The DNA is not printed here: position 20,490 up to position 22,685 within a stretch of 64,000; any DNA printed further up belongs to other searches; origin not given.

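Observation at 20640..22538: Single polypeptide fusing an SDR-type NAD-epimerase/dehydratase to a Gfo/Idh/MocA oxidoreductase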

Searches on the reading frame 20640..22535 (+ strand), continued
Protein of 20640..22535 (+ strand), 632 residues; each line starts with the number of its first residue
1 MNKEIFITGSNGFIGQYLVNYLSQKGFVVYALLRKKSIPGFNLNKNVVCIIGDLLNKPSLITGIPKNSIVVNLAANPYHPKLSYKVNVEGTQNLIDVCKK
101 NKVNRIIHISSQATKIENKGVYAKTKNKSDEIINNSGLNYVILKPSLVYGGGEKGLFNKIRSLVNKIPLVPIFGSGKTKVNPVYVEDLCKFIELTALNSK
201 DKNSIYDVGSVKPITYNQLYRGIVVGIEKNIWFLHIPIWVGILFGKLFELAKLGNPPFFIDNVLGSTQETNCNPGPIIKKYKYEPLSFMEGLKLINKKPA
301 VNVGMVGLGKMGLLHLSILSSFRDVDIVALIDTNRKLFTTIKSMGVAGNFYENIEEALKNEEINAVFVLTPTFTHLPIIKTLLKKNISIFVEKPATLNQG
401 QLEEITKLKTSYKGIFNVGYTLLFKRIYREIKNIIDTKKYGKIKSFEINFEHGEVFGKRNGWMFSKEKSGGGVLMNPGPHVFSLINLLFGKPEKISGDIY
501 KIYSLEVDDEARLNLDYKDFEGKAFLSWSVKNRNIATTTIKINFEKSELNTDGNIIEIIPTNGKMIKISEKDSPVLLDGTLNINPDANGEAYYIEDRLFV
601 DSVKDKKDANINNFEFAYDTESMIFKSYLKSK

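Call 7: find_homologous_proteins(query=window:20640-22535:+, max_evalue=0.00001)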
Query window:20640-22535:+ (632 aa): 174 proteins with E <= 0.00001 among 8000 candidates; the best 120 are listed.
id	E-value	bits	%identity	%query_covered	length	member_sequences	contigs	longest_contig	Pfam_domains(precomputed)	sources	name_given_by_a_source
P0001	0.0e+0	1399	100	100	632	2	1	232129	PF01408.29,PF04321.24,PF22725.2,PF16363.12,PF02719.22,PF05368.20,PF01073.26,PF02894.23,PF07993.19,PF13460.13,PF01370.28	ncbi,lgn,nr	ncbi:MAG: Gfo/Idh/MocA family oxidoreductase [Candidatus Shapirobacteria bacterium]|nr:Gfo/Idh/MocA 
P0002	1.1e-245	835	61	100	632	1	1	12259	PF01408.29,PF04321.24,PF22725.2,PF16363.12,PF01073.26,PF02894.23,PF07993.19,PF13460.13,PF01370.28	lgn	-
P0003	2.0e-240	818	60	100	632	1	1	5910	PF01113.27,PF01408.29,PF22725.2,PF16363.12,PF05368.20,PF01370.28,PF04321.24,PF02719.22,PF01073.26,PF02894.23,PF07993.19,PF13460.13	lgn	-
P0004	3.5e-240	817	60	100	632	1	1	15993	PF01113.27,PF01408.29,PF22725.2,PF16363.12,PF05368.20,PF01370.28,PF04321.24,PF02719.22,PF01073.26,PF02894.23,PF07993.19,PF13460.13,PF03435.25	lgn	-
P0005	1.1e-238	812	58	99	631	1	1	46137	PF01113.27,PF01408.29,PF22725.2,PF16363.12,PF05368.20,PF01370.28,PF04321.24,PF02719.22,PF01073.26,PF02894.23,PF07993.19,PF13460.13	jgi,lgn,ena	-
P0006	3.7e-236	803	57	99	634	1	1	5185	PF01113.27,PF01408.29,PF22725.2,PF16363.12,PF05368.20,PF01370.28,PF04321.24,PF02719.22,PF01073.26,PF02894.23,PF07993.19,PF13460.13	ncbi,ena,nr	ncbi:NAD-dependent epimerase/dehydratase family protein [Patescibacteria group bacterium]|nr:NAD-dep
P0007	6.4e-236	803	58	99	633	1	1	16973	PF01408.29,PF04321.24,PF22725.2,PF16363.12,PF05368.20,PF01073.26,PF02894.23,PF07993.19,PF13460.13,PF01370.28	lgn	-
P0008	3.2e-233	794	58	99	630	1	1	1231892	PF01408.29,PF04321.24,PF22725.2,PF16363.12,PF02719.22,PF05368.20,PF01073.26,PF07993.19,PF13460.13,PF01370.28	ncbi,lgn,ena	-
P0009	1.6e-228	778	56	100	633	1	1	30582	PF01408.29,PF04321.24,PF22725.2,PF16363.12,PF05368.20,PF01073.26,PF02894.23,PF07993.19,PF13460.13,PF01370.28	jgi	jgi:predicted dehydrogenase/nucleoside-diphosphate-sugar epimerase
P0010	5.3e-226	770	56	99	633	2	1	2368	PF01408.29,PF04321.24,PF22725.2,PF16363.12,PF05368.20,PF01073.26,PF02894.23,PF07993.19,PF13460.13,PF01370.28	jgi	jgi:predicted dehydrogenase/nucleoside-diphosphate-sugar epimerase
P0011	9.7e-226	769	56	100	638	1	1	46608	PF01113.27,PF01408.29,PF04321.24,PF22725.2,PF16363.12,PF05368.20,PF01073.26,PF02894.23,PF07993.19,PF13460.13,PF01370.28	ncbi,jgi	ncbi:MAG: NAD-dependent epimerase/dehydratase family protein [Candidatus Shapirobacteria bacterium]|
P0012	7.2e-225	766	55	99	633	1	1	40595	PF01408.29,PF04321.24,PF22725.2,PF16363.12,PF02719.22,PF05368.20,PF01073.26,PF02894.23,PF07993.19,PF13460.13,PF01370.28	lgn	-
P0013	8.8e-224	763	56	100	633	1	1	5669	PF01113.27,PF01408.29,PF04321.24,PF22725.2,PF16363.12,PF05368.20,PF01073.26,PF02894.23,PF07993.19,PF13460.13,PF01370.28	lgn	-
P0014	1.0e-218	746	54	99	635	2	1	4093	PF01113.27,PF01408.29,PF04321.24,PF22725.2,PF16363.12,PF02719.22,PF05368.20,PF01073.26,PF07993.19,PF13460.13,PF01370.28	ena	-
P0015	2.8e-214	731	55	99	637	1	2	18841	PF01113.27,PF01408.29,PF22725.2,PF16363.12,PF05368.20,PF01370.28,PF04321.24,PF01073.26,PF02894.23,PF07993.19,PF13460.13,PF03435.25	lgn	-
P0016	2.2e-213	728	52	100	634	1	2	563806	PF01408.29,PF04321.24,PF22725.2,PF16363.12,PF05368.20,PF01073.26,PF07993.19,PF13460.13,PF01370.28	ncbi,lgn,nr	ncbi:Gfo/Idh/MocA family oxidoreductase [Candidatus Shapirobacteria bacterium]|nr:Gfo/Idh/MocA famil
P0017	1.9e-211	722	54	99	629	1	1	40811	PF01113.27,PF01408.29,PF04321.24,PF22725.2,PF16363.12,PF02719.22,PF05368.20,PF01073.26,PF07993.19,PF13460.13,PF01370.28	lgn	-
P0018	4.0e-211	721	55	100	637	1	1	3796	PF01113.27,PF01408.29,PF22725.2,PF16363.12,PF05368.20,PF01370.28,PF04321.24,PF01073.26,PF02894.23,PF07993.19,PF13460.13,PF03435.25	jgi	jgi:NADH dehydrogenase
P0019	4.1e-211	721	52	100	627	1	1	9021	PF01408.29,PF04321.24,PF22725.2,PF16363.12,PF02719.22,PF05368.20,PF01073.26,PF02894.23,PF07993.19,PF13460.13,PF01370.28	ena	-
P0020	7.3e-210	717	54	99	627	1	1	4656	PF01113.27,PF01408.29,PF04321.24,PF22725.2,PF16363.12,PF01073.26,PF02894.23,PF07993.19,PF13460.13,PF01370.28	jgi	jgi:predicted dehydrogenase/uncharacterized protein YbjT (DUF2867 family)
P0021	1.6e-209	715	51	99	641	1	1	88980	PF01113.27,PF01408.29,PF22725.2,PF16363.12,PF05368.20,PF01370.28,PF04321.24,PF02719.22,PF01073.26,PF07993.19,PF13460.13,PF03435.25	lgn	-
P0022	3.4e-209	714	53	99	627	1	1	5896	PF01408.29,PF04321.24,PF22725.2,PF16363.12,PF05368.20,PF01073.26,PF07993.19,PF13460.13,PF01370.28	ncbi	-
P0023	4.2e-209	714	52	100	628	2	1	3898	PF01408.29,PF04321.24,PF22725.2,PF16363.12,PF05368.20,PF01073.26,PF07993.19,PF13460.13,PF01370.28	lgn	-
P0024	8.8e-209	713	52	99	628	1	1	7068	PF01408.29,PF04321.24,PF22725.2,PF16363.12,PF02719.22,PF05368.20,PF01073.26,PF07993.19,PF13460.13,PF01370.28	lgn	-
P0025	2.4e-208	712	53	99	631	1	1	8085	PF01113.27,PF01408.29,PF04321.24,PF22725.2,PF16363.12,PF01073.26,PF02894.23,PF07993.19,PF13460.13,PF03435.25,PF01370.28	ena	-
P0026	5.8e-208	710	52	100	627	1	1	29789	PF01113.27,PF01408.29,PF04321.24,PF22725.2,PF16363.12,PF02719.22,PF05368.20,PF01073.26,PF07993.19,PF13460.13,PF01370.28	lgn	-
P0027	1.1e-206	706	52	99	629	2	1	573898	PF01113.27,PF01408.29,PF22725.2,PF16363.12,PF05368.20,PF01370.28,PF04321.24,PF01073.26,PF02894.23,PF07993.19,PF13460.13,PF03435.25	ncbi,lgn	ncbi:MAG: Gfo/Idh/MocA family oxidoreductase [Candidatus Shapirobacteria bacterium]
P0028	8.3e-206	703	53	100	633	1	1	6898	PF01408.29,PF22725.2,PF16363.12,PF05368.20,PF01370.28,PF04321.24,PF02719.22,PF01073.26,PF02894.23,PF07993.19,PF13460.13,PF03435.25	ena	-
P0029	2.3e-205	702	52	99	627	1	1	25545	PF01408.29,PF04321.24,PF22725.2,PF16363.12,PF01073.26,PF07993.19,PF13460.13,PF01370.28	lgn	-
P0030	2.3e-204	698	52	100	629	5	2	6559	PF01113.27,PF01408.29,PF22725.2,PF16363.12,PF05368.20,PF01370.28,PF04321.24,PF02719.22,PF01073.26,PF02894.23,PF02254.25,PF07993.19,PF13460.13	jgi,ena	-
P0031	3.3e-204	698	51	100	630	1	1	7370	PF01113.27,PF01408.29,PF22725.2,PF16363.12,PF05368.20,PF01370.28,PF04321.24,PF02719.22,PF01073.26,PF02894.23,PF07993.19,PF13460.13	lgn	-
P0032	1.2e-203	696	52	99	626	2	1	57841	PF01408.29,PF04321.24,PF22725.2,PF16363.12,PF05368.20,PF01073.26,PF02894.23,PF07993.19,PF13460.13,PF01370.28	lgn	-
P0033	4.0e-202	691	50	99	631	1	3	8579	PF01408.29,PF04321.24,PF22725.2,PF16363.12,PF02719.22,PF05368.20,PF01073.26,PF02894.23,PF07993.19,PF13460.13,PF01370.28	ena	-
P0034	1.4e-200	686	50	99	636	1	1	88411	PF01113.27,PF01408.29,PF22725.2,PF16363.12,PF05368.20,PF01370.28,PF04321.24,PF01073.26,PF02894.23,PF07993.19,PF13460.13,PF03435.25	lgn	-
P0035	2.1e-196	672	51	99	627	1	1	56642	PF01113.27,PF01408.29,PF04321.24,PF22725.2,PF16363.12,PF02719.22,PF05368.20,PF01073.26,PF07993.19,PF13460.13,PF01370.28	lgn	-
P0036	1.4e-194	666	50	99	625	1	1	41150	PF01408.29,PF04321.24,PF22725.2,PF16363.12,PF05368.20,PF01073.26,PF02894.23,PF07993.19,PF13460.13,PF01370.28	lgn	-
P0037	1.7e-194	666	52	100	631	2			PF01408.29,PF22725.2,PF16363.12,PF05368.20,PF01370.28,PF04321.24,PF02719.22,PF01073.26,PF02894.23,PF07993.19,PF13460.13,PF03435.25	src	-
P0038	5.6e-194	664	50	100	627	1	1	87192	PF01408.29,PF04321.24,PF22725.2,PF16363.12,PF05368.20,PF01073.26,PF02894.23,PF07993.19,PF13460.13,PF01370.28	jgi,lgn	-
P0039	1.1e-192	660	49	99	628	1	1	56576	PF01408.29,PF04321.24,PF22725.2,PF16363.12,PF05368.20,PF01073.26,PF07993.19,PF13460.13,PF01370.28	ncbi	ncbi:MAG: Gfo/Idh/MocA family oxidoreductase [bacterium]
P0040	1.3e-191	656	52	97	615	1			PF01408.29,PF04321.24,PF22725.2,PF16363.12,PF02719.22,PF05368.20,PF01073.26,PF02894.23,PF13460.13,PF01370.28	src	-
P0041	1.9e-191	656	51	100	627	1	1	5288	PF01408.29,PF04321.24,PF22725.2,PF16363.12,PF02719.22,PF05368.20,PF01073.26,PF02894.23,PF07993.19,PF13460.13,PF01370.28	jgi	jgi:predicted dehydrogenase/nucleoside-diphosphate-sugar epimerase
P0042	3.4e-190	652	48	100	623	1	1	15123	PF01113.27,PF01408.29,PF04321.24,PF22725.2,PF16363.12,PF01073.26,PF02894.23,PF07993.19,PF13460.13,PF01370.28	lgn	-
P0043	3.1e-187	642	49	99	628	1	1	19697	PF01408.29,PF04321.24,PF22725.2,PF16363.12,PF05368.20,PF01073.26,PF02894.23,PF07993.19,PF13460.13,PF03435.25,PF01370.28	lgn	-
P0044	1.1e-186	640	49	99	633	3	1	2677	PF01408.29,PF04321.24,PF22725.2,PF16363.12,PF02719.22,PF05368.20,PF01073.26,PF07993.19,PF13460.13,PF01370.28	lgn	-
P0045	6.8e-186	637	47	100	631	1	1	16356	PF01408.29,PF04321.24,PF22725.2,PF16363.12,PF02719.22,PF05368.20,PF01073.26,PF07993.19,PF13460.13,PF01370.28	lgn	-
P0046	1.7e-185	636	46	100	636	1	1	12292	PF01408.29,PF04321.24,PF22725.2,PF16363.12,PF02719.22,PF05368.20,PF01073.26,PF07993.19,PF13460.13,PF01370.28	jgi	jgi:predicted dehydrogenase/nucleoside-diphosphate-sugar epimerase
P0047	5.9e-185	634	47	100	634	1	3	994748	PF01408.29,PF04321.24,PF22725.2,PF16363.12,PF02719.22,PF05368.20,PF01073.26,PF07993.19,PF13460.13,PF01370.28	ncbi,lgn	-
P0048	2.1e-183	629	46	100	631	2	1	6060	PF01408.29,PF04321.24,PF22725.2,PF16363.12,PF02719.22,PF05368.20,PF01073.26,PF07993.19,PF13460.13,PF01370.28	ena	-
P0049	1.1e-182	627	47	100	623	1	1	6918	PF01408.29,PF04321.24,PF22725.2,PF16363.12,PF01073.26,PF02894.23,PF07993.19,PF13460.13,PF01370.28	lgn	-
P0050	2.2e-182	626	48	99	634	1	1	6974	PF01408.29,PF04321.24,PF22725.2,PF16363.12,PF02719.22,PF05368.20,PF01073.26,PF07993.19,PF13460.13,PF01370.28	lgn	-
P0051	5.7e-182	625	46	99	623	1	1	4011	PF01408.29,PF04321.24,PF22725.2,PF16363.12,PF02719.22,PF05368.20,PF01073.26,PF02894.23,PF07993.19,PF13460.13,PF01370.28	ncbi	-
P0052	1.9e-181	623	46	100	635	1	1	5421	PF01408.29,PF04321.24,PF22725.2,PF16363.12,PF01073.26,PF02894.23,PF07993.19,PF13460.13,PF01370.28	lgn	-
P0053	3.6e-181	622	48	99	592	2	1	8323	PF01113.27,PF01408.29,PF04321.24,PF22725.2,PF16363.12,PF01073.26,PF02894.23,PF07993.19,PF13460.13,PF01370.28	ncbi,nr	ncbi:MAG: Oxidoreductase [Microgenomates group bacterium GW2011_GWA2_46_7]|nr:MAG: Oxidoreductase [M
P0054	7.4e-180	618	47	99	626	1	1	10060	PF01408.29,PF04321.24,PF22725.2,PF16363.12,PF05368.20,PF01073.26,PF02894.23,PF07993.19,PF13460.13,PF01370.28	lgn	-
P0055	1.1e-178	614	48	99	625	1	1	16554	PF01408.29,PF04321.24,PF22725.2,PF16363.12,PF05368.20,PF01073.26,PF02894.23,PF07993.19,PF13460.13,PF01370.28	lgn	-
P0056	2.3e-178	613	45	100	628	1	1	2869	PF01408.29,PF04321.24,PF22725.2,PF16363.12,PF05368.20,PF01073.26,PF02894.23,PF07993.19,PF13460.13,PF01370.28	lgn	-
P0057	2.9e-178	612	45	100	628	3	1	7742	PF01408.29,PF04321.24,PF22725.2,PF16363.12,PF01073.26,PF02894.23,PF07993.19,PF13460.13,PF01370.28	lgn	-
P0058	3.1e-178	612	49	99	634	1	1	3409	PF01113.27,PF01408.29,PF04321.24,PF22725.2,PF16363.12,PF02719.22,PF05368.20,PF01073.26,PF07993.19,PF13460.13,PF01370.28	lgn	-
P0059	5.3e-178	611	46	99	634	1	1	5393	PF01408.29,PF04321.24,PF22725.2,PF16363.12,PF02719.22,PF01073.26,PF02894.23,PF07993.19,PF13460.13,PF01370.28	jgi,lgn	-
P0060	1.2e-177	610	44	100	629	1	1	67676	PF01408.29,PF04321.24,PF22725.2,PF16363.12,PF02719.22,PF05368.20,PF01073.26,PF02894.23,PF07993.19,PF13460.13,PF01370.28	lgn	-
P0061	2.6e-177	609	45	100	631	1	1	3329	PF01408.29,PF04321.24,PF22725.2,PF16363.12,PF02719.22,PF05368.20,PF01073.26,PF07993.19,PF13460.13,PF01370.28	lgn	-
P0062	5.3e-177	608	46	100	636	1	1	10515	PF01408.29,PF04321.24,PF22725.2,PF16363.12,PF02719.22,PF05368.20,PF01073.26,PF07993.19,PF13460.13,PF01370.28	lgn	-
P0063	5.8e-175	601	46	99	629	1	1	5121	PF01113.27,PF01408.29,PF04321.24,PF22725.2,PF16363.12,PF05368.20,PF01073.26,PF02894.23,PF07993.19,PF13460.13,PF01370.28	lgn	-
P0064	1.2e-173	597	45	100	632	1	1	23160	PF01408.29,PF04321.24,PF22725.2,PF16363.12,PF05368.20,PF01073.26,PF07993.19,PF13460.13,PF01370.28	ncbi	-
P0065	3.9e-173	595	48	100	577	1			PF01408.29,PF04321.24,PF22725.2,PF16363.12,PF02719.22,PF05368.20,PF01073.26,PF02894.23,PF13460.13,PF01370.28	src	-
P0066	1.6e-169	583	46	100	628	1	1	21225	PF01113.27,PF01408.29,PF22725.2,PF16363.12,PF05368.20,PF01370.28,PF04321.24,PF02719.22,PF01073.26,PF02894.23,PF07993.19,PF13460.13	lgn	-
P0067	1.7e-167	577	47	97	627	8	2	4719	PF01408.29,PF04321.24,PF22725.2,PF16363.12,PF05368.20,PF01073.26,PF02894.23,PF07993.19,PF13460.13,PF01370.28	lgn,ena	-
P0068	4.7e-167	575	49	94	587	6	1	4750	PF01113.27,PF01408.29,PF22725.2,PF16363.12,PF05368.20,PF01370.28,PF04321.24,PF02719.22,PF01073.26,PF02894.23,PF07993.19,PF13460.13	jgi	-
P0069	1.1e-164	567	63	65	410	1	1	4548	PF01408.29,PF22725.2,PF02894.23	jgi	jgi:predicted dehydrogenase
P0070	5.0e-164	565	43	99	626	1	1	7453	PF01408.29,PF04321.24,PF22725.2,PF01073.26,PF02894.23,PF07993.19,PF13460.13,PF01370.28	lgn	-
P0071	5.6e-163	562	45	95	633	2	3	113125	PF01408.29,PF04321.24,PF22725.2,PF16363.12,PF02719.22,PF05368.20,PF01073.26,PF07993.19,PF13460.13,PF01370.28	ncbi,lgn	-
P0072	1.1e-162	561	42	100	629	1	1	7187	PF01408.29,PF04321.24,PF22725.2,PF16363.12,PF02719.22,PF05368.20,PF01073.26,PF02894.23,PF07993.19,PF13460.13,PF01370.28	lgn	-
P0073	4.7e-160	552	53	79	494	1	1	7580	PF01408.29,PF04321.24,PF22725.2,PF16363.12,PF02719.22,PF05368.20,PF01073.26,PF02894.23,PF07993.19,PF13460.13,PF01370.28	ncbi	ncbi:hypothetical protein A2V49_02645, partial [candidate division WWE3 bacterium RBG_19FT_COMBO_34_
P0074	2.5e-154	533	42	99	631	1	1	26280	PF01113.27,PF01408.29,PF04321.24,PF22725.2,PF16363.12,PF05368.20,PF01073.26,PF02894.23,PF07993.19,PF13460.13,PF01370.28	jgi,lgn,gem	-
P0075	6.2e-148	512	53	74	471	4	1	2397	PF01113.27,PF01408.29,PF04321.24,PF16363.12,PF02719.22,PF05368.20,PF01073.26,PF07993.19,PF13460.13,PF01370.28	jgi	jgi:nucleoside-diphosphate-sugar epimerase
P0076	1.3e-147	511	54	68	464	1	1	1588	PF01408.29,PF22725.2,PF02894.23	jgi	-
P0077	6.2e-137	476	40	99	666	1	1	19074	PF01408.29,PF04321.24,PF22725.2,PF16363.12,PF02719.22,PF05368.20,PF01073.26,PF02894.23,PF07993.19,PF13460.13,PF01370.28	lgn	-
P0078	2.1e-136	474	39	100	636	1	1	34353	PF01408.29,PF22725.2,PF16363.12,PF05368.20,PF01370.28,PF04321.24,PF02719.22,PF01073.26,PF02894.23,PF07993.19,PF13460.13,PF00106.32,PF03435.25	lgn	-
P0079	1.4e-133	465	40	100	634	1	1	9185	PF01408.29,PF22725.2,PF16363.12,PF05368.20,PF01370.28,PF04321.24,PF02719.22,PF01073.26,PF02894.23,PF07993.19,PF13460.13,PF00106.32,PF03435.25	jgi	jgi:predicted dehydrogenase/nucleoside-diphosphate-sugar epimerase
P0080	4.1e-133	463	40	100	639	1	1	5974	PF01408.29,PF04321.24,PF22725.2,PF16363.12,PF02719.22,PF05368.20,PF01073.26,PF02894.23,PF07993.19,PF13460.13,PF01370.28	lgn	-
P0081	3.2e-131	457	37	100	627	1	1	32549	PF01408.29,PF22725.2,PF16363.12,PF05368.20,PF01370.28,PF04321.24,PF02719.22,PF01073.26,PF02894.23,PF07993.19,PF13460.13,PF03435.25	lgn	-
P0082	3.4e-131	457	39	100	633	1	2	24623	PF01408.29,PF22725.2,PF16363.12,PF05368.20,PF01370.28,PF04321.24,PF02719.22,PF01073.26,PF02894.23,PF07993.19,PF13460.13,PF00106.32,PF03435.25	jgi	jgi:predicted dehydrogenase/nucleoside-diphosphate-sugar epimerase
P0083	6.8e-131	456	37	100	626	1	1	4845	PF01408.29,PF04321.24,PF22725.2,PF16363.12,PF01073.26,PF02894.23,PF07993.19,PF13460.13,PF01370.28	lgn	-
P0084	1.8e-130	454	40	100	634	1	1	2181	PF01408.29,PF04321.24,PF22725.2,PF16363.12,PF02719.22,PF05368.20,PF01073.26,PF02894.23,PF07993.19,PF13460.13,PF01370.28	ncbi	-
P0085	1.9e-130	454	39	100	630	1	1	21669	PF01408.29,PF04321.24,PF22725.2,PF16363.12,PF02719.22,PF05368.20,PF01073.26,PF02894.23,PF13460.13,PF00106.32,PF01370.28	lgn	-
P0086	4.7e-130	453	40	99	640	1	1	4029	PF02629.26,PF01408.29,PF22725.2,PF16363.12,PF01370.28,PF04321.24,PF02719.22,PF01073.26,PF02894.23,PF07993.19,PF13460.13,PF00106.32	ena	-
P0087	5.8e-128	446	39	100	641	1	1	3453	PF01113.27,PF01408.29,PF22725.2,PF16363.12,PF05368.20,PF01370.28,PF04321.24,PF02719.22,PF01073.26,PF02894.23,PF07993.19,PF13460.13,PF00106.32,PF03435.25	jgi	jgi:NADH dehydrogenase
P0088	6.7e-128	446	39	100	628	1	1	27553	PF01408.29,PF04321.24,PF22725.2,PF16363.12,PF02719.22,PF05368.20,PF01073.26,PF02894.23,PF07993.19,PF13460.13,PF01370.28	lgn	-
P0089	7.9e-128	446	38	100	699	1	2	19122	PF01408.29,PF04321.24,PF22725.2,PF16363.12,PF02719.22,PF05368.20,PF01073.26,PF02894.23,PF07993.19,PF13460.13,PF01370.28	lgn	-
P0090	4.3e-127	443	39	100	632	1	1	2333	PF01113.27,PF01408.29,PF22725.2,PF16363.12,PF05368.20,PF01370.28,PF04321.24,PF02719.22,PF01073.26,PF02894.23,PF07993.19,PF13460.13,PF00106.32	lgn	-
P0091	1.0e-126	442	39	99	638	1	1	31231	PF01408.29,PF22725.2,PF16363.12,PF05368.20,PF01370.28,PF04321.24,PF02719.22,PF01073.26,PF02894.23,PF07993.19,PF13460.13,PF00106.32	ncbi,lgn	-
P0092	1.3e-126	442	40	100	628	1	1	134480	PF01408.29,PF04321.24,PF22725.2,PF16363.12,PF02719.22,PF01073.26,PF02894.23,PF07993.19,PF13460.13,PF01370.28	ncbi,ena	-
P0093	6.1e-126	439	40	100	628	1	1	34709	PF01408.29,PF04321.24,PF22725.2,PF16363.12,PF05368.20,PF01073.26,PF02894.23,PF07993.19,PF13460.13,PF03435.25,PF01370.28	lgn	-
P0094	1.2e-125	438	40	95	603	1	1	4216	PF01408.29,PF04321.24,PF22725.2,PF01073.26,PF02894.23,PF13460.13,PF01370.28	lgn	-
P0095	1.2e-124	435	40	100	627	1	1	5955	PF01408.29,PF04321.24,PF22725.2,PF16363.12,PF05368.20,PF01073.26,PF02894.23,PF13460.13,PF01370.28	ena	-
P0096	1.8e-124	435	38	100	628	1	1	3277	PF01408.29,PF22725.2,PF16363.12,PF05368.20,PF01370.28,PF04321.24,PF02719.22,PF01073.26,PF02894.23,PF07993.19,PF13460.13,PF03435.25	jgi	jgi:nucleoside-diphosphate-sugar epimerase/predicted dehydrogenase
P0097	1.3e-123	432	39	99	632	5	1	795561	PF01408.29,PF04321.24,PF22725.2,PF16363.12,PF05368.20,PF01073.26,PF02894.23,PF07993.19,PF13460.13,PF01370.28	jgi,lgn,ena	-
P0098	2.3e-123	431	38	100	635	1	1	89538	PF01408.29,PF04321.24,PF22725.2,PF16363.12,PF02719.22,PF05368.20,PF01073.26,PF02894.23,PF07993.19,PF13460.13,PF01370.28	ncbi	-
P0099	4.6e-123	430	38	100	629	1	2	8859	PF02629.26,PF01408.29,PF04321.24,PF22725.2,PF16363.12,PF05368.20,PF01073.26,PF02894.23,PF13460.13,PF03435.25,PF01370.28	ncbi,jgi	jgi:NADH dehydrogenase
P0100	6.5e-123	429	39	100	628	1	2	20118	PF01408.29,PF22725.2,PF16363.12,PF05368.20,PF01370.28,PF04321.24,PF02719.22,PF01073.26,PF02894.23,PF07993.19,PF13460.13,PF03435.25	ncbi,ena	-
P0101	1.6e-122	428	37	99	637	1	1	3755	PF01408.29,PF22725.2,PF16363.12,PF05368.20,PF01370.28,PF04321.24,PF02719.22,PF01073.26,PF02894.23,PF07993.19,PF13460.13,PF00106.32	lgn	-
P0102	2.4e-122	428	38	100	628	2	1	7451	PF01408.29,PF22725.2,PF16363.12,PF05368.20,PF01370.28,PF04321.24,PF02719.22,PF01073.26,PF02894.23,PF07993.19,PF13460.13,PF03435.25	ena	-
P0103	2.6e-122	427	39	100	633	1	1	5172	PF02629.26,PF01408.29,PF04321.24,PF22725.2,PF16363.12,PF05368.20,PF01073.26,PF02894.23,PF13460.13,PF01370.28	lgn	-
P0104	3.7e-122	427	37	99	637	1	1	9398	PF01113.27,PF01408.29,PF22725.2,PF16363.12,PF05368.20,PF01370.28,PF04321.24,PF02719.22,PF01073.26,PF02894.23,PF07993.19,PF13460.13,PF00106.32,PF03435.25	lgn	-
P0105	4.3e-122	427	37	100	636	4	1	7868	PF01408.29,PF22725.2,PF16363.12,PF05368.20,PF01370.28,PF04321.24,PF02719.22,PF01073.26,PF02894.23,PF07993.19,PF13460.13,PF00106.32,PF03435.25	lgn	-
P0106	1.8e-121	425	37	100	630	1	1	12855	PF01408.29,PF04321.24,PF22725.2,PF16363.12,PF02719.22,PF05368.20,PF01073.26,PF02894.23,PF07993.19,PF13460.13,PF01370.28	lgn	-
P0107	3.6e-121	424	38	100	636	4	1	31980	PF01408.29,PF04321.24,PF22725.2,PF16363.12,PF02719.22,PF05368.20,PF01073.26,PF02894.23,PF07993.19,PF13460.13,PF01370.28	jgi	jgi:NADH dehydrogenase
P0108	2.8e-120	421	36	100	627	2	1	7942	PF01408.29,PF04321.24,PF22725.2,PF16363.12,PF02719.22,PF01073.26,PF02894.23,PF13460.13,PF03435.25,PF01370.28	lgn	-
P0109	1.2e-119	419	37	100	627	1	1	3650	PF01408.29,PF04321.24,PF22725.2,PF16363.12,PF02719.22,PF05368.20,PF01073.26,PF02894.23,PF07993.19,PF13460.13,PF01370.28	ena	-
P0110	4.4e-119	417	37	99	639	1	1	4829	PF01113.27,PF01408.29,PF22725.2,PF16363.12,PF05368.20,PF01370.28,PF04321.24,PF02719.22,PF01073.26,PF02894.23,PF07993.19,PF13460.13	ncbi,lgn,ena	-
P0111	2.0e-115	405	38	100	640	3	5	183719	PF01408.29,PF04321.24,PF22725.2,PF16363.12,PF01073.26,PF02894.23,PF07993.19,PF13460.13,PF00106.32,PF01370.28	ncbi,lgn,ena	ncbi:MAG: Gfo/Idh/MocA family oxidoreductase [Patescibacteria group bacterium]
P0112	2.6e-115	404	39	96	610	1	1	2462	PF01408.29,PF22725.2,PF01073.26,PF02894.23,PF13460.13,PF01370.28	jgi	jgi:NADH dehydrogenase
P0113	4.0e-110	387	31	100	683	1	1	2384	PF01113.27,PF01408.29,PF22725.2,PF16363.12,PF05368.20,PF01370.28,PF04321.24,PF02719.22,PF01073.26,PF02894.23,PF07993.19,PF13460.13,PF03435.25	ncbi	-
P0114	3.7e-104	367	34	99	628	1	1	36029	PF01113.27,PF01408.29,PF22725.2,PF16363.12,PF05368.20,PF01118.31,PF01370.28,PF04321.24,PF02719.22,PF01073.26,PF02894.23,PF07993.19,PF13460.13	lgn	-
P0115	1.1e-103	366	38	81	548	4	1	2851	PF01408.29,PF04321.24,PF22725.2,PF02894.23,PF13460.13,PF01370.28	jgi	-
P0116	4.8e-90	321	32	97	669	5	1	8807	PF08659.17,PF01408.29,PF22725.2,PF16363.12,PF05368.20,PF01370.28,PF04321.24,PF02719.22,PF01073.26,PF02894.23,PF07993.19,PF13460.13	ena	-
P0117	7.8e-88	314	32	97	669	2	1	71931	PF08659.17,PF01408.29,PF22725.2,PF16363.12,PF05368.20,PF01370.28,PF04321.24,PF02719.22,PF01073.26,PF02894.23,PF07993.19,PF13460.13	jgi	jgi:predicted dehydrogenase/nucleoside-diphosphate-sugar epimerase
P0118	2.3e-86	309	31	97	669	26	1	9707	PF08659.17,PF01408.29,PF22725.2,PF16363.12,PF05368.20,PF01370.28,PF04321.24,PF02719.22,PF01073.26,PF02894.23,PF07993.19,PF13460.13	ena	-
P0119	1.3e-83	300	33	89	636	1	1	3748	PF01408.29,PF04321.24,PF22725.2,PF02719.22,PF01073.26,PF02894.23,PF07993.19,PF13460.13,PF01370.28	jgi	jgi:predicted dehydrogenase/nucleoside-diphosphate-sugar epimerase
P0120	3.4e-81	292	33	89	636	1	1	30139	PF01408.29,PF04321.24,PF22725.2,PF02719.22,PF01073.26,PF02894.23,PF07993.19,PF13460.13,PF01370.28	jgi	jgi:predicted dehydrogenase/nucleoside-diphosphate-sugar epimerase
